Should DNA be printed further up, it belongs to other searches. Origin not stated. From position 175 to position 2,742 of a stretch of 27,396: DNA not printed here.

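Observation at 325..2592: Compact nuclease-STAND (NACHT-like) protein: candidate single-gene antiphage sensor with an unassigned C-terminal domain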

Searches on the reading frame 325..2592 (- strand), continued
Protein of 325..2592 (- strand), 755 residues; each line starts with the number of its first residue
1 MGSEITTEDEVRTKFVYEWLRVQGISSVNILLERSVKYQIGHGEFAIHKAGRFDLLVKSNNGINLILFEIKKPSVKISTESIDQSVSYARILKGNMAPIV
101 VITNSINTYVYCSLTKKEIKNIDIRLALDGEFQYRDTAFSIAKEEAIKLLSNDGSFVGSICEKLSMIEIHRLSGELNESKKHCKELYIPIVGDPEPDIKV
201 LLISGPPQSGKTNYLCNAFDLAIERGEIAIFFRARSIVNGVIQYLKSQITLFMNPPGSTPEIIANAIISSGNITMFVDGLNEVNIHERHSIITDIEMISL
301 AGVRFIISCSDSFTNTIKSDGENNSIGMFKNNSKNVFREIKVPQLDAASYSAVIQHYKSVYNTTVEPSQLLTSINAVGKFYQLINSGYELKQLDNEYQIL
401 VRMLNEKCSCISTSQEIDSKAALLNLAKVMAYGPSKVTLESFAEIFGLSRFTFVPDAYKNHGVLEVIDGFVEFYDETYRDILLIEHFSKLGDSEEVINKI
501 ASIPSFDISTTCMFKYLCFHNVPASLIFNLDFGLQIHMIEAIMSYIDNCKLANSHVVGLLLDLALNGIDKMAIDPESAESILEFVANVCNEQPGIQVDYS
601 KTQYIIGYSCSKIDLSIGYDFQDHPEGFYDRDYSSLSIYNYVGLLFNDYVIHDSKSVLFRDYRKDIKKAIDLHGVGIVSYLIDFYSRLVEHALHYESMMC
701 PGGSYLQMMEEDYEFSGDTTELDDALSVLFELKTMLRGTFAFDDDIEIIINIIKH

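Call 24: predict_structure(alignment_id=A1)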
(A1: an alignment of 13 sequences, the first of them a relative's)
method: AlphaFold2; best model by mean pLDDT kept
length: 755 residues; sequences in the alignment: 13
mean_pLDDT: 85.1   pTM: 0.72
mean pLDDT of the five models: 85.1, 83.5, 81.7, 81.0, 79.1
residues with pLDDT >= 90: 265; 70-90: 439; 50-70: 43; < 50: 8
segments of 3 or more residues with pLDDT < 50: 449-452
pLDDT, mean of each block of 10 residues (from residue 1): 66 85 80 77 67 74 89 87 90 90 91 93 86 87 90 86 88 79 86 83 85 91 90 88 89 80 88 90 82 90 91 77 75 74 82 93 89 88 93 88 92 84 90 77 62 66 75 88 90 87 87 88 79 84 80 86 91 90 92 84 93 78 83 75 92 89 93 91 92 77 83 90 94 91 93 87
secondary structure, 60 per line:
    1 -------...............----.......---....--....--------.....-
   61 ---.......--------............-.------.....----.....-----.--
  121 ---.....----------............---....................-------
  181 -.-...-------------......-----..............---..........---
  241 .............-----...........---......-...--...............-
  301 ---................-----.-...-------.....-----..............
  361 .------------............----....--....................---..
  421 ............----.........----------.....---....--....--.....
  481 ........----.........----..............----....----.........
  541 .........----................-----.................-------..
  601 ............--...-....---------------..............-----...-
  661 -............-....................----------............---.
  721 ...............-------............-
elements in order (helices of 4 or more, strands of 3 or more residues): H8-22 E30-33 E37-40 E43-46 E55-59 E64-70 H79-90 E99-103 E108-112 H124-128 H139-150 H154-172 E200-205 H211-224 E228-233 H234-237 H241-253 H259-269 E273-278 H285-299 E304-310 H311-318 E337-341 H347-361 H374-385 H390-393 H396-415 H419-432 H439-445 H456-460 E464-467 E470-473 H476-488 H493-501 H506-519 H524-527 H532-549 H554-569 H575-591 H599-612 H619-622 H638-651 H662-673 H675-694 H705-716 H720-735 H743-754

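Call 27: search_protein_representatives(alignment_id=A1)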
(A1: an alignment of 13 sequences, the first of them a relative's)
Query: 13 sequences, 764 profile positions. Proteins with E-value up to 0.001 (for the whole library): 1214; up to 1e-10: 699; up to 1e-30: 285. The best 150 are listed.
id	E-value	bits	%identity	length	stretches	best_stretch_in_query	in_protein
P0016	0.0e+00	1070.9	-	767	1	1-761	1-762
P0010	0.0e+00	1041.0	-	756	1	3-758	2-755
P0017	8.9e-298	1006.0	-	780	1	3-763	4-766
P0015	9.4e-248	840.6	-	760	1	1-756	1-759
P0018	2.2e-144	498.8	-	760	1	4-757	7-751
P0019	5.8e-131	454.4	-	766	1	1-751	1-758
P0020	9.8e-131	453.7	-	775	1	1-751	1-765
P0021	2.1e-128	446.0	-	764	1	3-754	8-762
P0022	1.5e-121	423.3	-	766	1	3-755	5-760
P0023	3.4e-112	392.4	-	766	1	3-693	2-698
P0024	3.8e-71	256.6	-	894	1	3-482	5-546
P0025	9.0e-70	252.1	-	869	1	4-483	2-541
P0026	7.9e-69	249.0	-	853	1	1-483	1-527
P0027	2.1e-68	247.6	-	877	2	4-516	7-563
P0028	3.1e-68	247.0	-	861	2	3-316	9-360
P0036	1.2e-62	228.6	-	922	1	4-482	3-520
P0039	6.8e-62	226.1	-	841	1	4-686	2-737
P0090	6.5e-49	183.1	-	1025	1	4-538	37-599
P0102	9.9e-47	175.9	-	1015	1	6-536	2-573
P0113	1.3e-44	168.9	-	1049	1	6-545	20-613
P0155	4.7e-39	150.5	-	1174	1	6-514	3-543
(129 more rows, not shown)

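Call 29: search_protein_families(library=pfam, proteins=[P0024, P0025, P0027, P0036, P0039, P0090, P0102, P0113, P0155, P0018], max_evalue=0.01)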
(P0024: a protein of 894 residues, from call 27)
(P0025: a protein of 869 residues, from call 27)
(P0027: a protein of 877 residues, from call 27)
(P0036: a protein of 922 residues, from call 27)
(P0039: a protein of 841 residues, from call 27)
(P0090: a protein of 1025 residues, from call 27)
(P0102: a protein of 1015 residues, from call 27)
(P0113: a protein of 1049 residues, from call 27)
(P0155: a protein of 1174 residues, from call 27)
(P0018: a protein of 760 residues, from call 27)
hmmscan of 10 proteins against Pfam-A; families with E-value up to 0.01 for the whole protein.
P0024 (894 aa): 7 families
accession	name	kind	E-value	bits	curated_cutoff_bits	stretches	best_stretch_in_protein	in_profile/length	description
PF13588.12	HSDR_N_2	-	2.2e-05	24.9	25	1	72-142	35-102/110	Type I restriction enzyme R protein N terminus (HSDR_N)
PF01637.24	ATPase_2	-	0.00064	20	33.2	1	223-272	9-58/225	ATPase domain predominantly from Archaea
PF01695.23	IstB_IS21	-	0.0012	18.9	24.1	1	191-277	50-135/238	IstB-like ATP binding protein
PF20720.3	nSTAND3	-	0.0016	18.6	27.2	1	232-328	15-82/155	Novel STAND NTPase 3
PF09439.16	SRPRB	-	0.0059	16.4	25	0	233-319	2-81/178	Signal recognition particle receptor beta subunit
PF04313.20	HSDR_N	-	0.008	16.5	25.1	0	75-142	127-197/198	Type I restriction enzyme R protein N terminus (HSDR_N)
PF13401.12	AAA_22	-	0.0099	16.6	27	0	233-356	4-128/130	AAA domain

P0025 (869 aa): 5 families
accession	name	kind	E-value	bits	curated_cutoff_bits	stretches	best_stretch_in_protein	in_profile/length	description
PF13588.12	HSDR_N_2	-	4e-08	33.8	25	1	63-131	32-96/110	Type I restriction enzyme R protein N terminus (HSDR_N)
PF01637.24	ATPase_2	-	1.3e-05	25.5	33.2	1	209-265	1-57/225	ATPase domain predominantly from Archaea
PF04313.20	HSDR_N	-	7.5e-05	23.1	25.1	1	65-134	123-195/198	Type I restriction enzyme R protein N terminus (HSDR_N)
PF20720.3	nSTAND3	-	0.00023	21.3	27.2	1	214-281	5-46/155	Novel STAND NTPase 3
PF01695.23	IstB_IS21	-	0.00039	20.4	24.1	1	228-272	92-136/238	IstB-like ATP binding protein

P0027 (877 aa): 5 families
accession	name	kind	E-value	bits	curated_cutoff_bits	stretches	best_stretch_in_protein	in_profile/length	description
PF13588.12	HSDR_N_2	-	1.1e-09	38.8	25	1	10-125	2-97/110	Type I restriction enzyme R protein N terminus (HSDR_N)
PF01637.24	ATPase_2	-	8e-05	23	33.2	1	203-259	2-58/225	ATPase domain predominantly from Archaea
PF13401.12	AAA_22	-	0.00016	22.4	27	1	219-310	3-96/130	AAA domain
PF06745.19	ATPase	-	0.0019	18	26.6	0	222-286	20-86/231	KaiC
PF04313.20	HSDR_N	-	0.0032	17.8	25.1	0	62-128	127-196/198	Type I restriction enzyme R protein N terminus (HSDR_N)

P0036 (922 aa): 5 families
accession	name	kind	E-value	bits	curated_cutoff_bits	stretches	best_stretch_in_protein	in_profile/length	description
PF13646.12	HEAT_2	-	3.9e-09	37.1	27.7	1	851-908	5-63/88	HEAT repeats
PF13588.12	HSDR_N_2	-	3.8e-05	24.2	25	1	37-120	33-96/110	Type I restriction enzyme R protein N terminus (HSDR_N)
PF24883.2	NPHP3_N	-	0.0005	20.7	24.8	0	278-328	107-161/164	Nephrocystin 3, N-terminal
PF13401.12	AAA_22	-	0.0043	17.8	27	0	215-322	5-110/130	AAA domain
PF04313.20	HSDR_N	-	0.0084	16.4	25.1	0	43-125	112-197/198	Type I restriction enzyme R protein N terminus (HSDR_N)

P0039 (841 aa): 2 families
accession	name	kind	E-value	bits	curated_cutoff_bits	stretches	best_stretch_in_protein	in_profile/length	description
PF13588.12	HSDR_N_2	-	4.2e-08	33.7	25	1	56-120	34-94/110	Type I restriction enzyme R protein N terminus (HSDR_N)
PF04313.20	HSDR_N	-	9.7e-07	29.3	25.1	1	37-125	107-195/198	Type I restriction enzyme R protein N terminus (HSDR_N)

P0090 (1025 aa): 5 families
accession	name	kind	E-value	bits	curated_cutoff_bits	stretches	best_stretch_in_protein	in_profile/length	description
PF13588.12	HSDR_N_2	-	1.3e-11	45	25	1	39-150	1-103/110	Type I restriction enzyme R protein N terminus (HSDR_N)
PF24883.2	NPHP3_N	-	3.5e-05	24.5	24.8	0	302-357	110-163/164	Nephrocystin 3, N-terminal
PF04313.20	HSDR_N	-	0.00022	21.6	25.1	1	84-149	126-197/198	Type I restriction enzyme R protein N terminus (HSDR_N)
PF00004.35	AAA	-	0.0014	19.5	21.2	1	246-347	3-97/131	ATPase family associated with various cellular activities (AAA)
PF13173.12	AAA_14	-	0.0093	16.4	27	0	242-330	3-75/129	AAA domain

P0102 (1015 aa): 2 families
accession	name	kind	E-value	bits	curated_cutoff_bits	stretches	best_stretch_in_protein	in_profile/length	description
PF13588.12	HSDR_N_2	-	1.7e-08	34.9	25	1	3-115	2-100/110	Type I restriction enzyme R protein N terminus (HSDR_N)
PF24883.2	NPHP3_N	-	0.0013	19.4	24.8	0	271-325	112-163/164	Nephrocystin 3, N-terminal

P0113 (1049 aa): 5 families
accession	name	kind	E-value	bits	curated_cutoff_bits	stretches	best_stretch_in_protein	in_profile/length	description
PF13588.12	HSDR_N_2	-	2e-06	28.3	25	1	58-136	24-102/110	Type I restriction enzyme R protein N terminus (HSDR_N)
PF04313.20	HSDR_N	-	4.4e-06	27.1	25.1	1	61-136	113-197/198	Type I restriction enzyme R protein N terminus (HSDR_N)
PF24883.2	NPHP3_N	-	0.00066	20.3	24.8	0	261-343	79-162/164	Nephrocystin 3, N-terminal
PF25199.1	nSTAND_NTPase5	-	0.0044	17.3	34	0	232-349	43-137/145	Novel STAND NTPase 5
PF13401.12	AAA_22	-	0.0056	17.4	27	0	232-331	7-109/130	AAA domain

P0155 (1174 aa): 4 families
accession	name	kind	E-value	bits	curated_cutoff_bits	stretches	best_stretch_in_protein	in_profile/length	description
PF13588.12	HSDR_N_2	-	3.3e-07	30.8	25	1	53-124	31-98/110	Type I restriction enzyme R protein N terminus (HSDR_N)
PF01047.28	MarR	-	9.1e-05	22.7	24.6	1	1120-1152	18-50/59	MarR family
PF05729.18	NACHT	-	0.00025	21.3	26.7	1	215-330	2-129/167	NACHT domain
PF24883.2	NPHP3_N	-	0.0005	20.7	24.8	0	279-329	108-163/164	Nephrocystin 3, N-terminal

P0018 (760 aa): 1 family
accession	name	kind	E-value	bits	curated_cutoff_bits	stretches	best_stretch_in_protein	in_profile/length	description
PF13588.12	HSDR_N_2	-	3.4e-11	43.6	25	1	10-118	2-98/110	Type I restriction enzyme R protein N terminus (HSDR_N)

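Call 30: search_protein_families(library=padloc, proteins=[P0024, P0025, P0027, P0036, P0039, P0090, P0102, P0113, P0155, P0018], max_evalue=0.01)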
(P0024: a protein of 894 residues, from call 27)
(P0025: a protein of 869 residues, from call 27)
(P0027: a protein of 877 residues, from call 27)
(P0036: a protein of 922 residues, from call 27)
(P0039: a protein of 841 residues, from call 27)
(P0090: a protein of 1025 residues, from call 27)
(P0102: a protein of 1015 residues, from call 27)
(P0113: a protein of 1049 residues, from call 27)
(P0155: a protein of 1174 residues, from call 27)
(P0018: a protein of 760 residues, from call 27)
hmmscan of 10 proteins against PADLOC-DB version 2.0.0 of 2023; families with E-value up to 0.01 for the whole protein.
P0024 (894 aa): 2 families
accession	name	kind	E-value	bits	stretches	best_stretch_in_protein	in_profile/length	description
PDLC02164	Avs2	-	5.3e-05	19.2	1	166-270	275-380/1504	-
PDLC03510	REase_II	-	0.0014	16.3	1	839-893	13-67/245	Type II restriction enzyme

P0025 (869 aa): 2 families
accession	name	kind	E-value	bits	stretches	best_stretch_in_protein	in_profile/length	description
PDLC02164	Avs2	-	0.00048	16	1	154-318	269-431/1504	-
PDLC04984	PDC-S27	-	0.0018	15.2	1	210-253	5-48/474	-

P0027 (877 aa): 4 families
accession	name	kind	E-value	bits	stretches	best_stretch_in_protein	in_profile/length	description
PDLC03049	REase_I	-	6.1e-06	22.5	1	8-132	9-124/807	Type I restriction enzyme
PDLC02164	Avs2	-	1e-05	21.5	1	209-312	331-433/1504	-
PDLC04984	PDC-S27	-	8.3e-05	19.6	1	203-305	5-110/474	-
PDLC03317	MTase_II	-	0.002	14.5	1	63-131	48-112/831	Type II methyltransferase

P0036 (922 aa): 2 families
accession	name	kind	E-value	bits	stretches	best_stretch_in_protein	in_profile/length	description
PDLC02164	Avs2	-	0.0036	13.1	1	211-303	340-430/1504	-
PDLC02165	Avs2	-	0.0042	12.9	1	213-303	208-296/1375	-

P0039 (841 aa): 3 families
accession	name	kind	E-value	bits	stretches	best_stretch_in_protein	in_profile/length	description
PDLC03317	MTase_II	-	6.1e-05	19.5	1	56-128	43-111/831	Type II methyltransferase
PDLC02164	Avs2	-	0.0026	13.6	1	167-306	293-433/1504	-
PDLC00881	HORMA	-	0.0049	14.8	0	106-141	59-94/157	HORMA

P0090 (1025 aa): 3 families
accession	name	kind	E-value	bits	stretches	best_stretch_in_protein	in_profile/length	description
PDLC02161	Avs2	-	9.7e-11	38.1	1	235-359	334-459/1499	-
PDLC03317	MTase_II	-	2.4e-06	24.2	1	40-151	8-112/831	Type II methyltransferase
PDLC04140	mad8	-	0.0072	13.9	0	241-475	27-164/314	mads_8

P0102 (1015 aa): 4 families
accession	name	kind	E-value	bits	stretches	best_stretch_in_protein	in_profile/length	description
PDLC02164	Avs2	-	1.7e-12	44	1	178-327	312-462/1504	-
PDLC03317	MTase_II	-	7.8e-07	25.8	1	5-120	10-114/831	Type II methyltransferase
PDLC02161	Avs2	-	1.4e-06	24.3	1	160-328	306-460/1499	-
PDLC02166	Avs2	-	0.003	13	1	195-337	325-463/1498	-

P0113 (1049 aa): 3 families
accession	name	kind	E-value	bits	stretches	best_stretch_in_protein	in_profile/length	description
PDLC03317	MTase_II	-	6.1e-09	32.8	1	27-145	14-119/831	Type II methyltransferase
PDLC01887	CARF4--CARF_PDDEXK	-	0.0019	15.8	1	43-123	161-240/285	-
PDLC04476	PDC-M16A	-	0.0057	13.1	1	218-266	13-61/691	-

P0155 (1174 aa): 1 family
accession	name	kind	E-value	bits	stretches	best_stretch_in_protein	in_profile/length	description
PDLC03317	MTase_II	-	2.7e-07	27.3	1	62-135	49-118/831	Type II methyltransferase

P0018 (760 aa): 1 family
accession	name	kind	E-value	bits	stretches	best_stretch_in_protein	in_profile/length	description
PDLC03317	MTase_II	-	0.00038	16.9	1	10-119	8-109/831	Type II methyltransferase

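Call 31: fold_search(model_id=the predicted structure, library=pdb)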
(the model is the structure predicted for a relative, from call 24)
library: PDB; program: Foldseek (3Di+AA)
matches with E <= 10: 1212; with E <= 0.001: 25
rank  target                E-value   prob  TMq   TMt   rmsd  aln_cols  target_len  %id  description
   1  6mfv_A                4.1e-07  1.00  0.19  0.21  23.2       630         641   11  Crystal structure of the Signal Transduction ATPase with Numerous Domains (STAND) protein with a tetratricopeptide rep (released 2019-02-20)
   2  9nc9_G                8.2e-06  1.00  0.21  0.21  21.3       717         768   10  Helical assembly of AVAST5 filament (released 2026-02-18)
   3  9zjz                  9.8e-06  1.00  0.20  0.15  20.9       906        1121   10  Human sterile alpha motif domain-containing protein 9 (SAMD9), loss-of-function mutant R685Q/G686C/I968C (released 2026-02-25)
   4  4kxf_L                2.3e-05  1.00  0.27  0.24  11.7       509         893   13  Crystal structure of NLRC4 reveals its autoinhibition mechanism (released 2013-07-24)
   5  4kxf_N                3.1e-05  1.00  0.25  0.22  11.8       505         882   13  Crystal structure of NLRC4 reveals its autoinhibition mechanism (released 2013-07-24)
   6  9xrl_AK               4.2e-05  1.00  0.26  0.22  12.8       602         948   10  Structure of mouse cytoplasmic lattice (CPL) repeating unit (released 2026-03-18)
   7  5irm_C                4.7e-05  1.00  0.32  0.31  11.3       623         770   13  Crystal structure of rabbit NOD2 in an ADP-bound state (Crystal form2) (released 2016-06-29)
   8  8fvu_B                4.7e-05  1.00  0.20  0.18  17.0       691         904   11  Cryo-EM structure of human Needle/NAIP/NLRC4 (R288A) (released 2024-01-03)
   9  9xrl_7                5.2e-05  1.00  0.28  0.24  14.5       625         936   11  Structure of mouse cytoplasmic lattice (CPL) repeating unit (released 2026-03-18)
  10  9gu4                  6.4e-05  1.00  0.33  0.47  10.2       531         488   13  Crystal structure of NLRP3 in complex with inhibitor NP3-253 (released 2024-12-11)
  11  4kxf_D                6.4e-05  1.00  0.27  0.24  11.6       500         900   13  Crystal structure of NLRC4 reveals its autoinhibition mechanism (released 2013-07-24)
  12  4kxf_K                7.3e-05  1.00  0.25  0.22  15.4       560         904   13  Crystal structure of NLRC4 reveals its autoinhibition mechanism (released 2013-07-24)
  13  4kxf_F                7.9e-05  1.00  0.24  0.21  12.9       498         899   13  Crystal structure of NLRC4 reveals its autoinhibition mechanism (released 2013-07-24)
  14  4kxf_H                9.0e-05  1.00  0.26  0.23  12.6       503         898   13  Crystal structure of NLRC4 reveals its autoinhibition mechanism (released 2013-07-24)
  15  9xrl_2                1.2e-04  1.00  0.26  0.22  12.9       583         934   13  Structure of mouse cytoplasmic lattice (CPL) repeating unit (released 2026-03-18)
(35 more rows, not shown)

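Call 32: search_solved_structures(query=A1, max_evalue=10)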
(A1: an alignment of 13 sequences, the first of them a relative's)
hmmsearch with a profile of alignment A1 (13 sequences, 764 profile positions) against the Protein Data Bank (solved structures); distinct sequences matched with E-value up to 10: 6.
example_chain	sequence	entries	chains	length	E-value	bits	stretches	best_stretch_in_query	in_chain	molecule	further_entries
3cmu_A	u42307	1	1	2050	0.00085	20.7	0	200-238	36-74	Protein recA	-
3cmt_A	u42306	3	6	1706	0.0042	18.4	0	200-238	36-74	Protein recA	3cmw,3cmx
3cmv_A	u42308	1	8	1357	0.024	15.9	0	200-238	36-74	Protein recA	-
7y8z_A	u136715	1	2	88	0.15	13.2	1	238-302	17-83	UPF0297 protein A7J08_00425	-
7y86_A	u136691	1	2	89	0.16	13.1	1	238-302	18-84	UPF0297 protein A7J08_00425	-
6r3v_A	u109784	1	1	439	1.8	9.7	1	651-710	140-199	Rho GTPase-activating protein 1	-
